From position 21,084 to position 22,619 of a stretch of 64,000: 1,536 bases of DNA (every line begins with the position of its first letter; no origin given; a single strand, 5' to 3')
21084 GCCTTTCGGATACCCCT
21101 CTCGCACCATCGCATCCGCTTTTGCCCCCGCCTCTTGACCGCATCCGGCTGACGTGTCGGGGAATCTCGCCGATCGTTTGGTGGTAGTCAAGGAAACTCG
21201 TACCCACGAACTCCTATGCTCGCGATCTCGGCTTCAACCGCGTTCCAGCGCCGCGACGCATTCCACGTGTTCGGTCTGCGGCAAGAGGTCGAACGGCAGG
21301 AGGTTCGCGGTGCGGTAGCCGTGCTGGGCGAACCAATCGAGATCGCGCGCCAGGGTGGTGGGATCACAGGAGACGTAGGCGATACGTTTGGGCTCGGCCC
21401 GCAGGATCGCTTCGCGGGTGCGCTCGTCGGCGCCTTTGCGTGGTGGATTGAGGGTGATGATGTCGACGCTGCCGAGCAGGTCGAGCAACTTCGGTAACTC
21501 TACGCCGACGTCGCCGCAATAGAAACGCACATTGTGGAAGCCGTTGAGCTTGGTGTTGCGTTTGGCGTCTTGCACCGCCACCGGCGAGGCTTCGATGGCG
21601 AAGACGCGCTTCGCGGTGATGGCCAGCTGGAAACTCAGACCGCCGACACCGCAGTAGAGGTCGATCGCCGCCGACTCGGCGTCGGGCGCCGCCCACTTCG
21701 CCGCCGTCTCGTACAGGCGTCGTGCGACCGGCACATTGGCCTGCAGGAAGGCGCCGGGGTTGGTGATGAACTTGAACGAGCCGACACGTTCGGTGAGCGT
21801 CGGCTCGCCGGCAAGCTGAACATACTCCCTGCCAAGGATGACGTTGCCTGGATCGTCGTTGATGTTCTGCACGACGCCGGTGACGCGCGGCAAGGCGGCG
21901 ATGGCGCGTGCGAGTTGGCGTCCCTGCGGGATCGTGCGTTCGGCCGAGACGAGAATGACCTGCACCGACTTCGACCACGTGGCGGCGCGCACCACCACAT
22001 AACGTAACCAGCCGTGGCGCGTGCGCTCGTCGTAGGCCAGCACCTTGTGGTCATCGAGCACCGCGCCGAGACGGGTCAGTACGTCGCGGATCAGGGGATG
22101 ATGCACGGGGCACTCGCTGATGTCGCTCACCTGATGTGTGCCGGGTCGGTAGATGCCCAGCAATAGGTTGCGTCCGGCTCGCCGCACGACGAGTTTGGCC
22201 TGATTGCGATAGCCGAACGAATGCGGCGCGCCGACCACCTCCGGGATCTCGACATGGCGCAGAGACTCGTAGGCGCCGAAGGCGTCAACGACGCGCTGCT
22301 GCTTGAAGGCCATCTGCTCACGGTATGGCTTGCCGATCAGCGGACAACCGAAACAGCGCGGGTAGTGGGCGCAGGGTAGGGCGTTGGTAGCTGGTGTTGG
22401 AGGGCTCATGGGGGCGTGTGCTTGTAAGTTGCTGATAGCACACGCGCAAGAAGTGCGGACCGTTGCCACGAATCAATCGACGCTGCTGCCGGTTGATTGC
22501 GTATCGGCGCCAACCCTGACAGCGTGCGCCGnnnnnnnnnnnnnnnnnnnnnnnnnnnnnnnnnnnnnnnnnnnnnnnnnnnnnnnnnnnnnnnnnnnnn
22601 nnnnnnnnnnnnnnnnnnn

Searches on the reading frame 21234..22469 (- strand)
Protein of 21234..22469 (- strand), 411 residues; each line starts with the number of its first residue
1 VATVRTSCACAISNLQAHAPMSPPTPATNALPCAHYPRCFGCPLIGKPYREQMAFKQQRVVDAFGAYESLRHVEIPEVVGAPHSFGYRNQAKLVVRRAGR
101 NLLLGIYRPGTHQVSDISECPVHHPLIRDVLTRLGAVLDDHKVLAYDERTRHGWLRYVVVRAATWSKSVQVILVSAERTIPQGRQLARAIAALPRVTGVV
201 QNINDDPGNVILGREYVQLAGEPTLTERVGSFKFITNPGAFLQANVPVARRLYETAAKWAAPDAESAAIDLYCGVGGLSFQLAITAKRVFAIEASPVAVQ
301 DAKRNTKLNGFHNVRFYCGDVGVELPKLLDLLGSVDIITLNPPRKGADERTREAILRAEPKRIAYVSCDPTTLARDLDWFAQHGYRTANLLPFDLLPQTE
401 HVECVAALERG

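Call 5: search_protein_families(library=pfam, proteins=[window:21234-22469:-], max_evalue=0.01)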
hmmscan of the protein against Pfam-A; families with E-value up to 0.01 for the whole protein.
window:21234-22469:- (411 aa): 9 families
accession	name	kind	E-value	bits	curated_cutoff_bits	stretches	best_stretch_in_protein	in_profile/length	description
PF05958.17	tRNA_U5-meth_tr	-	3.6e-22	79.3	23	2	49-316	2-253/357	tRNA (Uracil-5-)-methyltransferase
PF13847.12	Methyltransf_31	-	6.5e-11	42.6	27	1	265-341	4-81/145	Methyltransferase domain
PF05175.20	MTS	-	5.4e-08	33.1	23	1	232-349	2-113/170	Methyltransferase small domain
PF09445.16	Methyltransf_15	-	6.8e-07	29.4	22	1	268-348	4-85/165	RNA cap guanine-N2 methyltransferase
PF13649.12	Methyltransf_25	-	1.7e-06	29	27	1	269-340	2-70/97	Methyltransferase domain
PF03602.21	Cons_hypoth95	-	5.7e-06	26.6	24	1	250-347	26-126/182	Conserved hypothetical protein 95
PF02475.24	TRM5-TYW2_MTfase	-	6.6e-05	23.4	28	1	266-314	38-88/164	TRM5/TYW2 methyltransferase domain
PF06325.19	PrmA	-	0.0004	20.4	22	1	265-316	162-213/296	Ribosomal protein L11 methyltransferase (PrmA)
PF08241.18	Methyltransf_11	-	0.00081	20.4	21.2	1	270-340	2-66/95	Methyltransferase domain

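Call 6: search_protein_families(library=ncbifam, proteins=[window:21234-22469:-], max_evalue=0.01)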
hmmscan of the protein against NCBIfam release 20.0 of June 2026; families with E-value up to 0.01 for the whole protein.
window:21234-22469:- (411 aa): 23 families
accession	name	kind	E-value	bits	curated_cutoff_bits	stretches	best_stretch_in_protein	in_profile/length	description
TIGR00479.1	rumA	equivalog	4.5e-89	299.3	183.55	1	29-403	54-432/432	23S rRNA (uracil(1939)-C(5))-methyltransferase RlmD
NF002910.0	PRK03522.2-3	equivalog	6.6e-67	226.2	558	1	33-410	3-382/383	23S rRNA (uracil(747)-C(5))-methyltransferase RlmC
NF002909.0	PRK03522.2-1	equivalog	6.3e-64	216.5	553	1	33-410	3-373/374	23S rRNA (uracil(747)-C(5))-methyltransferase RlmC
NF009639.0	PRK13168.1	equivalog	3.1e-57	194.4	458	1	30-410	78-445/446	23S rRNA (uracil(1939)-C(5))-methyltransferase RlmD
TIGR02085.1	meth_trns_rumB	equivalog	8e-47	160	429.5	1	37-410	8-374/374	23S rRNA (uracil(747)-C(5))-methyltransferase RlmC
NF002913.0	PRK03522.2-6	equivalog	9e-29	100.9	537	2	94-304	2-215/342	23S rRNA (uracil(747)-C(5))-methyltransferase RlmC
TIGR02143.1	trmA_only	equivalog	5.5e-23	81.5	334.65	2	49-316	2-248/352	tRNA (uridine(54)-C5)-methyltransferase TrmA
TIGR03534.1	RF_mod_PrmC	equivalog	3.4e-09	36.5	199.1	1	252-361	76-185/253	peptide chain release factor N(5)-glutamine methyltransferase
NF011529.0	PRK14968.1-3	equivalog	2.4e-07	30.4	162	1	264-343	34-107/198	putative methyltransferase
TIGR03704.1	PrmC_rel_meth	equivalog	3.1e-07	30.1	248.8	1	251-345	72-164/251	putative protein N(5)-glutamine methyltransferase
NF053718.1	23SC1962Mtase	equivalog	1.2e-06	27.6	575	1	265-355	211-301/383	23S rRNA (cytosine(1962)-C(5))-methyltransferase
NF047730.1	tRNAMtaseTrm5b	equivalog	1.4e-06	27.7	600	1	267-359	184-270/330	tRNA (guanine(37)-N1)-methyltransferase Trm5b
TIGR00536.1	hemK_fam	subfamily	2.8e-06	26.6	115.5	1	268-360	118-209/286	HemK family protein methyltransferase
NF047732.1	tRNAMtaseTrm5bMeth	equivalog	9.8e-05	21.5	500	1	265-312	199-245/337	tRNA (guanine(37)-N1)-methyltransferase Trm5b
TIGR00406.1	prmA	equivalog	0.00015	21.3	183.15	1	266-313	161-209/288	50S ribosomal protein L11 methyltransferase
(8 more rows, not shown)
